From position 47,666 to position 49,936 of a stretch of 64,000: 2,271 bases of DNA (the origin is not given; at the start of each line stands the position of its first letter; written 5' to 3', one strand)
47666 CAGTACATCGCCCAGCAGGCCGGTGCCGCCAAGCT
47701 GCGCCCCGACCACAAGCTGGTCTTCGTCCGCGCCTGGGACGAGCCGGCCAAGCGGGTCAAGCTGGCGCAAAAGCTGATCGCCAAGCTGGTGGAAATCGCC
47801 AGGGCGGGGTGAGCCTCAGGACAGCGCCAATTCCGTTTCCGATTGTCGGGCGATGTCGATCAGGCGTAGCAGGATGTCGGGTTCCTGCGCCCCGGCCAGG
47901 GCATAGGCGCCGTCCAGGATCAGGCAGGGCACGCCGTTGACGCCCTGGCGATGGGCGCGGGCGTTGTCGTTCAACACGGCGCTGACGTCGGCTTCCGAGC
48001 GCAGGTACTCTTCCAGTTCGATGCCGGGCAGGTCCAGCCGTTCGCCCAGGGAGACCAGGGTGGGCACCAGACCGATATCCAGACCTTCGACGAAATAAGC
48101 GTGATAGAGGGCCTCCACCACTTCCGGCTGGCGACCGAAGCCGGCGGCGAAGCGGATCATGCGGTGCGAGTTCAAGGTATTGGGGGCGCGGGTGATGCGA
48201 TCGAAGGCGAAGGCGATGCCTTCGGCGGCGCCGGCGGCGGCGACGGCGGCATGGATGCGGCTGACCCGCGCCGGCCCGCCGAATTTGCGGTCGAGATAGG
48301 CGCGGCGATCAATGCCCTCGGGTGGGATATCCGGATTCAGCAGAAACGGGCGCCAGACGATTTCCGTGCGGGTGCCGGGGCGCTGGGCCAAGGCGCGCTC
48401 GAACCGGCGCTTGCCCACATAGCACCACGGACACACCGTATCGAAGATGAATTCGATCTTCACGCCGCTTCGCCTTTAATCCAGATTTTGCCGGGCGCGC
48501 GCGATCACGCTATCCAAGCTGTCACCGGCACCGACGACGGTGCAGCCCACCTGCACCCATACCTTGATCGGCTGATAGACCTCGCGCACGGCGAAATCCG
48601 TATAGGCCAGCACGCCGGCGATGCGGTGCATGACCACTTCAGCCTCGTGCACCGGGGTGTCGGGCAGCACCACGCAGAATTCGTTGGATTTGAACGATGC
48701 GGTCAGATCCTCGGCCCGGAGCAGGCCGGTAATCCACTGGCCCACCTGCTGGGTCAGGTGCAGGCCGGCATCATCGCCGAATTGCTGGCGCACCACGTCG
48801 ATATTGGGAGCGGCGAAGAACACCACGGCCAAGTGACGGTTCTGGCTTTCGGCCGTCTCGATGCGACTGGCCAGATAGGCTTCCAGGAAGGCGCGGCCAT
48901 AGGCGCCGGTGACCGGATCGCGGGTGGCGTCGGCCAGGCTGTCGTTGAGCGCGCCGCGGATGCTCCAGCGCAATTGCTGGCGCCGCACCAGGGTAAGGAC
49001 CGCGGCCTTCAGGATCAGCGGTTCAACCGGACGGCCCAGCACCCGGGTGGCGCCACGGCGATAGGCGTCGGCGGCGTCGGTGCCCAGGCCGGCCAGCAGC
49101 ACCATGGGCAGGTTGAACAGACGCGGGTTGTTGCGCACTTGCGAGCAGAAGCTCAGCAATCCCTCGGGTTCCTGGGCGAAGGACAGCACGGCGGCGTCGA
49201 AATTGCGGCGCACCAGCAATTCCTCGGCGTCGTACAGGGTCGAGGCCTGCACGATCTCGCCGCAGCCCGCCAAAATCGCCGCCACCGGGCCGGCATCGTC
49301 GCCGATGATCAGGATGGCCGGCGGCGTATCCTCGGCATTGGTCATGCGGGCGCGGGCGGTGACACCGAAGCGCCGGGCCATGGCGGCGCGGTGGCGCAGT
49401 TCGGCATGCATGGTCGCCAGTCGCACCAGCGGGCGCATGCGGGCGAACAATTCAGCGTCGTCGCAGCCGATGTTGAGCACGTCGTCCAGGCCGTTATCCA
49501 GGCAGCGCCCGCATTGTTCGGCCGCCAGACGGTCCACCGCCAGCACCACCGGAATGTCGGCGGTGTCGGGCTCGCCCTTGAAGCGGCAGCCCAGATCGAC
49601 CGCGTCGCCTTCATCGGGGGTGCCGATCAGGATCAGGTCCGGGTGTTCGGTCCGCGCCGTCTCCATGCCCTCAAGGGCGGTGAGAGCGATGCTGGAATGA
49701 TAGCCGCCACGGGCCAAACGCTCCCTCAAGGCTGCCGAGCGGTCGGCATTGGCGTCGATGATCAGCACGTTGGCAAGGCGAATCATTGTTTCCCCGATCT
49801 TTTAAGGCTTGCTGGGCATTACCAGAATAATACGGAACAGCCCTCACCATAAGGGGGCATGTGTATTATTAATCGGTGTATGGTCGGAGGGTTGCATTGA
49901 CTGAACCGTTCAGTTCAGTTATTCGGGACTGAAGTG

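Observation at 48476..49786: Enzymatically dead PleD paralogue with an intact c-di-GMP I-site: a PopA-like effector candidate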

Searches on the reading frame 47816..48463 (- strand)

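Call 3: search_protein_families(library=pfam, proteins=[window:47816-48463:-], max_evalue=0.1)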
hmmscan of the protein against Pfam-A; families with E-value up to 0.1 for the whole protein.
window:47816-48463:- (215 aa): 2 families
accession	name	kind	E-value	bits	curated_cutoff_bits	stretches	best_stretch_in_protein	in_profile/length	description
PF01323.26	DSBA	-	6.6e-35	121.1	25.6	1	3-201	2-189/191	DSBA-like thioredoxin domain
PF13192.12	Thioredoxin_3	-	0.00037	20.9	24.8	1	156-199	29-72/76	Thioredoxin domain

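Call 4: search_protein_families(library=ncbifam, proteins=[window:47816-48463:-], max_evalue=0.1)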
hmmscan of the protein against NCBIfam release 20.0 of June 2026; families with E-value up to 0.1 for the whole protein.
window:47816-48463:- (215 aa): 1 family
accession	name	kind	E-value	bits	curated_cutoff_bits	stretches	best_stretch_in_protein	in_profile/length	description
TIGR00411.1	redox_disulf_1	equivalog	0.005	16.9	92.75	0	163-202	39-78/82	MJ0307 family thioredoxin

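Call 66: search_protein_families(library=ncbifam, proteins=[window:47816-48463:-], max_evalue=0.00001)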
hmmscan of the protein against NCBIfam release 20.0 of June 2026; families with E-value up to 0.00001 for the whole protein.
window:47816-48463:- (215 aa): 0 families

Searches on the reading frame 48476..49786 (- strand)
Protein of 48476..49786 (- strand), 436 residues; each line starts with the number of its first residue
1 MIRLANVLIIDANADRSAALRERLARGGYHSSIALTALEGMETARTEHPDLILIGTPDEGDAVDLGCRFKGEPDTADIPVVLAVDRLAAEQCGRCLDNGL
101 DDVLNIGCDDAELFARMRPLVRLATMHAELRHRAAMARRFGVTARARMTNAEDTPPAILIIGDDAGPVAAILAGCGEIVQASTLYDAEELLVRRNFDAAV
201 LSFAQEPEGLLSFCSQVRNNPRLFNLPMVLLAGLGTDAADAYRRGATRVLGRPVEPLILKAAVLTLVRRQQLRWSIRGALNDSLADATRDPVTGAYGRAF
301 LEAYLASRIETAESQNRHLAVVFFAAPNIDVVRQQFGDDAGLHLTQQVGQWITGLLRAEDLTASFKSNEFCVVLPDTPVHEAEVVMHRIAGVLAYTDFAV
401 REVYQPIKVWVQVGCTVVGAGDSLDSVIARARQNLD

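Call 3: search_protein_families(library=pfam, proteins=[window:48476-49786:-], max_evalue=0.1)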
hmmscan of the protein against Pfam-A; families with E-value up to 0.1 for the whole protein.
window:48476-49786:- (436 aa): 2 families
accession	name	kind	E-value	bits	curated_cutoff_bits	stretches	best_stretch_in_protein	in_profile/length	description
PF00990.26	GGDEF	-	1.2e-18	67.9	23.8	1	287-435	1-151/161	Diguanylate cyclase, GGDEF domain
PF00072.30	Response_reg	-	0.00024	21.7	30.2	1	7-116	1-109/111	Response regulator receiver domain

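Call 4: search_protein_families(library=ncbifam, proteins=[window:48476-49786:-], max_evalue=0.1)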
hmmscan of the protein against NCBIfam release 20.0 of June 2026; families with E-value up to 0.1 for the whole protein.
window:48476-49786:- (436 aa): 37 families (the best 25 are shown)
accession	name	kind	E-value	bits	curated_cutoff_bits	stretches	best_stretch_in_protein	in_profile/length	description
NF007135.0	PRK09581.1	equivalog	1.3e-53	182.5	474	1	5-435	3-441/457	PleD family two-component system response regulator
NF047654.1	DiguCycDgcRLepto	equivalog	4.3e-17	62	500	2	179-393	30-239/295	diguanylate cyclase DgcR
NF038266.1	diguan_SiaD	equivalog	6.6e-17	61.7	290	1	280-435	86-241/252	biofilm regulation diguanylate cyclase SiaD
TIGR00254.1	GGDEF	domain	7.8e-17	61.5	37.4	1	287-434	5-152/168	diguanylate cyclase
TIGR02154.1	PhoB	equivalog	1.9e-12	47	296.2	2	5-125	3-124/226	phosphate regulon transcriptional regulator PhoB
NF007423.1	PRK09966.1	equivalog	1.3e-10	40.8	325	1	281-433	232-384/390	diguanylate cyclase DgcN/YfiN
NF040885.1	diguan_DgcJ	equivalog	5.6e-10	38.6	500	1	285-435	339-482/493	diguanylate cyclase DgcJ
NF007298.0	PRK09776.1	equivalog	1.3e-09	36.6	1135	1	286-398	683-795/1111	diguanylate cyclase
NF041733.1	resp_reg_CseB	equivalog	1.9e-09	37.3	350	1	7-136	3-130/228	two-component system response regulator CseB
NF041606.1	dguan_cyc_DgcA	equivalog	5.5e-09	35.4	370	1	286-434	177-324/340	diguanylate cyclase DgcA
NF011955.1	PRK15426.1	equivalog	7.8e-09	34.2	408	1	286-393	397-504/564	cellulose biosynthesis regulator diguanylate cyclase DgcQ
NF007380.0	PRK09894.1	equivalog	1.2e-08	34.6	256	1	286-432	128-270/296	diguanylate cyclase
NF007599.0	PRK10245.1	equivalog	4e-08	32.1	402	1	287-394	210-317/371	diguanylate cyclase AdrA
NF007005.1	PRK09468.1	equivalog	1.2e-07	31.4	331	1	181-272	33-124/237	osmolarity response regulator transcription factor OmpR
NF008281.1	PRK11059.1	equivalog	4.4e-07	28.6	663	1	286-432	220-365/633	RNase E specificity factor CsrD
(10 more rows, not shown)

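Call 5: search_solved_structures(query=window:48476-49786:-, max_evalue=0.01, show_alignments=3)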
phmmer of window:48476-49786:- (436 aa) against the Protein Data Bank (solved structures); distinct sequences matched with E-value up to 0.01: 47.
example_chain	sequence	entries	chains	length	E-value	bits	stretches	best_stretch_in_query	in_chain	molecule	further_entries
9g85_A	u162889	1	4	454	1.9e-32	116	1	5-433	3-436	Response regulator PleD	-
2wb4_A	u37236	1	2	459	2e-32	116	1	5-433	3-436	DIGUANYLATE CYCLASE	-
9g86_A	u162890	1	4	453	2.3e-32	115.8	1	5-433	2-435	Response regulator PleD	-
1w25_A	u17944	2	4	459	2.4e-32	115.7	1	5-433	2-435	STALKED-CELL DIFFERENTIATION CONTROLLING PROTEIN | RESPONSE REGULATOR PLED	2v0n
6zxm_A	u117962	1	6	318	9.5e-10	41.3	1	179-390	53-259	Putative GGDEF/response regulator receiver domain protein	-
4zmm_A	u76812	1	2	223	4.4e-09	39.1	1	280-432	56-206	diguanylate cyclase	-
4zmu_A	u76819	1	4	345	1.3e-08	37.6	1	281-432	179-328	diguanylate cyclase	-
6zxb_A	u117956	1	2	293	5.2e-08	35.6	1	179-390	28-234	Putative GGDEF/response regulator receiver domain protein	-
6zxc_A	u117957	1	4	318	6.2e-08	35.3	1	179-390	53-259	Putative GGDEF/response regulator receiver domain protein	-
7e6g_A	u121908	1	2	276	2.9e-07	33.1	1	279-431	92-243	Putative GGDEF domain protein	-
3q9s_A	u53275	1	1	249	9e-07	31.5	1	6-126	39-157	DNA-binding response regulator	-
3gt7_A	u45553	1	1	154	3.5e-06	29.6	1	3-141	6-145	Sensor protein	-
7a7e_A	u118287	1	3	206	5.4e-06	28.9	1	281-376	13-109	Diguanylate cyclase TpbB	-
3bre_A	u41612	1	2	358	1.1e-05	28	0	289-395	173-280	Probable two-component response regulator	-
6hbz_A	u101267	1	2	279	1.8e-05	27.2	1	274-413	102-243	GGDEF domain protein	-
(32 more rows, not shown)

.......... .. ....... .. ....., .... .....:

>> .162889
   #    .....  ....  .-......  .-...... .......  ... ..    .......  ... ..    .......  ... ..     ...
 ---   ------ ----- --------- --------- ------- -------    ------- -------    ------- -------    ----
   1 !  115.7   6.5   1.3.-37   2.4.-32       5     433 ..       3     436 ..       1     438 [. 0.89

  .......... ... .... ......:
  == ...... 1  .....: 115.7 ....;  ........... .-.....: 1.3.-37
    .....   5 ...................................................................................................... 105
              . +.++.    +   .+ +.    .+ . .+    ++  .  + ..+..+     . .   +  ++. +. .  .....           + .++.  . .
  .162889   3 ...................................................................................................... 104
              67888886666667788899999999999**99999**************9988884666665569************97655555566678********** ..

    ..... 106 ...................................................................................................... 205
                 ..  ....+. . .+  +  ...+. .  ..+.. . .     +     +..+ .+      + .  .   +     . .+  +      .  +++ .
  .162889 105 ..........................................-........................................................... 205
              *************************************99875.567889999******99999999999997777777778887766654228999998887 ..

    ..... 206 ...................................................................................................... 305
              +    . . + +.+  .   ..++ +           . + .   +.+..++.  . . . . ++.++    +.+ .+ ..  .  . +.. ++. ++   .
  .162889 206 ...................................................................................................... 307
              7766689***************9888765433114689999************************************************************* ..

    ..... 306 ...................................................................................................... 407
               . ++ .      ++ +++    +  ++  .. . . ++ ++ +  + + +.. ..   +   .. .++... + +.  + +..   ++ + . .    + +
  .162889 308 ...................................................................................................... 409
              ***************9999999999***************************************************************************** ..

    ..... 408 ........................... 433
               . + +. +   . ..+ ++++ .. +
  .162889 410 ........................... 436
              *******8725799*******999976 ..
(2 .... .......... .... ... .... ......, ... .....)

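Call 6: find_homologous_proteins(query=window:48476-49786:-, max_evalue=1e-10)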
Query window:48476-49786:- (436 aa): 315 proteins with E <= 1e-10 among 8000 candidates; the best 120 are listed.
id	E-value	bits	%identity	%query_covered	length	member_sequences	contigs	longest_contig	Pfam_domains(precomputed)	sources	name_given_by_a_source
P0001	1.9e-267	905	94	100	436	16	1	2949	PF00990.27,PF00072.31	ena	-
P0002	1.3e-231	787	82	100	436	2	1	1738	PF00990.27,PF00072.31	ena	-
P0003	2.5e-227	773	81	100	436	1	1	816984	PF00990.27,PF00072.31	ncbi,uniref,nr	ncbi:diguanylate cyclase domain-containing protein [Magnetospirillum sulfuroxidans]|uniref:Diguanyla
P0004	1.1e-221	754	78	100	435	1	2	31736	PF00990.27,PF00072.31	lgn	-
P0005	6.5e-211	719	76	100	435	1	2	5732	PF00990.27,PF00072.31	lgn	-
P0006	2.3e-208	710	76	100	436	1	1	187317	PF00990.27,PF00072.31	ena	-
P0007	1.1e-206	705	74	100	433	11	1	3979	PF00990.27,PF00072.31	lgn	-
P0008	1.7e-202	691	71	100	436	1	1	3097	PF00990.27,PF00072.31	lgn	-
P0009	8.9e-201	685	72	100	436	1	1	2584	PF00990.27,PF00072.31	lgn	-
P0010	1.2e-194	665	70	100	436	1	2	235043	PF00990.27,PF00072.31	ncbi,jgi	jgi:two-component system cell cycle response regulator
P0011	1.3e-187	642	68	100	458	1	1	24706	PF00990.27,PF00072.31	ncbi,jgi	jgi:two-component system cell cycle response regulator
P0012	1.9e-187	641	67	100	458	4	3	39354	PF00990.27,PF00072.31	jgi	jgi:two-component system cell cycle response regulator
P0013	4.5e-185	634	66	100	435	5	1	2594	PF00990.27,PF00072.31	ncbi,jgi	jgi:two-component system cell cycle response regulator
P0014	1.2e-184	632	67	100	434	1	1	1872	PF00990.27,PF00072.31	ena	-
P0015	1.6e-184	632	66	99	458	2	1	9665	PF00990.27,PF00072.31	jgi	jgi:two-component system cell cycle response regulator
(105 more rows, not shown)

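Call 19: search_protein_representatives(protein=window:48476-49786:-)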
Query: 436 residues. Proteins with E-value up to 0.001 (for the whole library): 20927; up to 1e-10: 1315; up to 1e-30: 193. The best 150 are listed.
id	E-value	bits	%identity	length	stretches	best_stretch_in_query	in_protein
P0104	2.9e-134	464.6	57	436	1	3-435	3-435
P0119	5.8e-125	434.0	49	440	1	1-434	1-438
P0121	5.4e-119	414.3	59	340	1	96-436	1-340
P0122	2.5e-115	402.3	48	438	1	1-436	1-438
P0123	1.0e-114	400.3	50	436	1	20-433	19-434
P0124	3.1e-114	398.7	47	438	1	1-434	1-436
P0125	1.0e-112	393.6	47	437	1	3-433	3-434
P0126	7.1e-110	384.3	46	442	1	3-434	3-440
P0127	5.7e-109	381.3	45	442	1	1-435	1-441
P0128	1.7e-103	363.3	47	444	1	1-435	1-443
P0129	8.1e-101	354.5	47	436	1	4-435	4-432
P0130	2.3e-98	346.4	44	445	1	1-435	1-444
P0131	5.8e-97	341.8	41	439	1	1-433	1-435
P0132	7.3e-94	331.6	48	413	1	77-433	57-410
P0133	3.6e-91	322.7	41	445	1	1-435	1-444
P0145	8.2e-80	285.3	40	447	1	1-431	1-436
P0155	1.4e-74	268.1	38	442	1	4-436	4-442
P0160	7.4e-72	259.1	39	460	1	1-434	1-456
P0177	5.1e-62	226.7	33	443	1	5-435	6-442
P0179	1.7e-59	218.4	33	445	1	6-433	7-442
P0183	4.0e-58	213.9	36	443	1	5-432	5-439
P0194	1.8e-55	205.1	34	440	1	4-432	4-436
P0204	1.9e-51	191.8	33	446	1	1-433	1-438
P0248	1.6e-41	159.2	28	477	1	4-432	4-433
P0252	3.7e-41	158.0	30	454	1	5-435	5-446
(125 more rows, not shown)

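Call 21: list_cluster_members(proteins=[P0155, P0179, P0183, P0194, P0252, P0248, P0177, P0133, P0160, P0145])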
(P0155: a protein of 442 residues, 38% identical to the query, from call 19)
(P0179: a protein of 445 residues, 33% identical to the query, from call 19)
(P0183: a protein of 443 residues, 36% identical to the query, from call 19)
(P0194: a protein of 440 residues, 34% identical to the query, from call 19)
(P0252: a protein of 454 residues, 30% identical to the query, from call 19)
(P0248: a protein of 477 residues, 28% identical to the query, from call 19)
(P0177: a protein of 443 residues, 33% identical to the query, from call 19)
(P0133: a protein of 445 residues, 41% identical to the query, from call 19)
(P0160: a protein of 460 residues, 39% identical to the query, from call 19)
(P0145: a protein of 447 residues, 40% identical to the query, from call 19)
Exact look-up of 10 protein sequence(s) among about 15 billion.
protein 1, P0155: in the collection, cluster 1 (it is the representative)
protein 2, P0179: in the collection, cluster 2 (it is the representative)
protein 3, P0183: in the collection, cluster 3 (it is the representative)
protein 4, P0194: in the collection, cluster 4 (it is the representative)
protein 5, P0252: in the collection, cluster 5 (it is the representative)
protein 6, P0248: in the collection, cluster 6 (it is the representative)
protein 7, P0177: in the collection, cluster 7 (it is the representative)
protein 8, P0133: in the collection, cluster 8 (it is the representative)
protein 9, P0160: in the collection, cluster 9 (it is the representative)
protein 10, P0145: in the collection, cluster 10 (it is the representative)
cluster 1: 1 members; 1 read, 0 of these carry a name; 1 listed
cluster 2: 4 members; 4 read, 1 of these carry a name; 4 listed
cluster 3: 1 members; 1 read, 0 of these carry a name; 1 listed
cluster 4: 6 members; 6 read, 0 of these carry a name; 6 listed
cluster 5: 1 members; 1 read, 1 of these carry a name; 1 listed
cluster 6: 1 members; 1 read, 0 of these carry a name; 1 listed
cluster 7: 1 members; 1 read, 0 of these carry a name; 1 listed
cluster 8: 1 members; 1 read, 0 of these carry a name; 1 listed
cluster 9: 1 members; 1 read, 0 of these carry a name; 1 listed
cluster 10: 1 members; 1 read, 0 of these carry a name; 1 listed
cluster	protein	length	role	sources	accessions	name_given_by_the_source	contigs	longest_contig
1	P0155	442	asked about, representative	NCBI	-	-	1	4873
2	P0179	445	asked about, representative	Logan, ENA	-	-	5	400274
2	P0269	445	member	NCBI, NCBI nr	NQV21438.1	MAG: diguanylate cyclase [Rhodospirillales bacterium] | diguanylate cyclase [Rhodospirillales bacterium]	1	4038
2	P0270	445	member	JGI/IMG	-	-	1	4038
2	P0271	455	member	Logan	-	-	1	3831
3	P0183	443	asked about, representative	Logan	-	-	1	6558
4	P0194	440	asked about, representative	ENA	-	-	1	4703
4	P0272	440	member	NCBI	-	-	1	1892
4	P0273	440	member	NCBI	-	-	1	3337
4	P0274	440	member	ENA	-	-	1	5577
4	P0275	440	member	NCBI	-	-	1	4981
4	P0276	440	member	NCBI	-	-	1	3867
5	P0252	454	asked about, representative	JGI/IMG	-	two-component system cell cycle response regulator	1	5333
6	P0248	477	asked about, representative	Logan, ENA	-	-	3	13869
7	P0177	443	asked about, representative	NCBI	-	-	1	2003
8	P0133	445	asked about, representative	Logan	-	-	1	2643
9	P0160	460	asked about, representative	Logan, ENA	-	-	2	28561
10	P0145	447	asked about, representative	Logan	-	-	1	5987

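Call 43: find_encoding_contigs(protein=P0179, flank=8000, max_places=2)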
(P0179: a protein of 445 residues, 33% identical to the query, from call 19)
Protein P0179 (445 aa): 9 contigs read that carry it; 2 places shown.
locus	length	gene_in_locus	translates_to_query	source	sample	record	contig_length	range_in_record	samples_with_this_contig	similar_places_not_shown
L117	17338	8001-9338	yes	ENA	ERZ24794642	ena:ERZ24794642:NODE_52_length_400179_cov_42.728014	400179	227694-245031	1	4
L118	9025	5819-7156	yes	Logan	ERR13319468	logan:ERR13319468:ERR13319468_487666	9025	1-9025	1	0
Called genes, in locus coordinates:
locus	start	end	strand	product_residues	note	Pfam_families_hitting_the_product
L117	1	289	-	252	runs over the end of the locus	-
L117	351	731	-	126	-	PF19802:DUF6285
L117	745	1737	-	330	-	PF01636:APH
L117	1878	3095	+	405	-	PF02771:Acyl-CoA_dh_N, PF02770:Acyl-CoA_dh_M, PF00441:Acyl-CoA_dh_1, PF08028:Acyl-CoA_dh_2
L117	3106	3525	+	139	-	PF01814:Hemerythrin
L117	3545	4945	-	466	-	PF01791:DeoC, PF24838:8xMP (weak)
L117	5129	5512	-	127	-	PF19802:DUF6285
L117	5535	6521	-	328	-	PF01636:APH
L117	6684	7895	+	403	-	PF02771:Acyl-CoA_dh_N, PF02770:Acyl-CoA_dh_M, PF00441:Acyl-CoA_dh_1, PF08028:Acyl-CoA_dh_2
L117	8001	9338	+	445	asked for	PF00072:Response_reg, PF00990:GGDEF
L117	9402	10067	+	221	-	PF01323:DSBA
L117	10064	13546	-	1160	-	PF17757:UvrB_inter, PF21132:MFD_D3 (weak), PF02559:CarD_TRCF_RID, PF00270:DEAD, PF04851:ResIII, PF00271:Helicase_C, PF03461:TRCF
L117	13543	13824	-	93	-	PF03937:Sdh5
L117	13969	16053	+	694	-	PF17191:RecG_wedge, PF01336:tRNA_anti-codon (weak), PF00270:DEAD, PF04851:ResIII (weak), PF00271:Helicase_C, PF19833:RecG_dom3_C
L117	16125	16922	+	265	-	-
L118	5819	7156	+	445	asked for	PF00072:Response_reg, PF00990:GGDEF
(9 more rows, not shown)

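Call 44: find_encoding_contigs(protein=P0204, flank=8000, max_places=2)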
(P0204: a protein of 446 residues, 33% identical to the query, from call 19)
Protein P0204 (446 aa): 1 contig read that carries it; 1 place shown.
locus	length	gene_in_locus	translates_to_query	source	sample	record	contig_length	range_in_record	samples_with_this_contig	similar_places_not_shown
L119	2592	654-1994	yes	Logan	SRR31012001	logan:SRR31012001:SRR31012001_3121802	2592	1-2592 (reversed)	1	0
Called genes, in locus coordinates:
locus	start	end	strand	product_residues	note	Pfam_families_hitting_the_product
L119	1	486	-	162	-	?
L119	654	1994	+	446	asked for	PF00072:Response_reg (weak), PF00990:GGDEF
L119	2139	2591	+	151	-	?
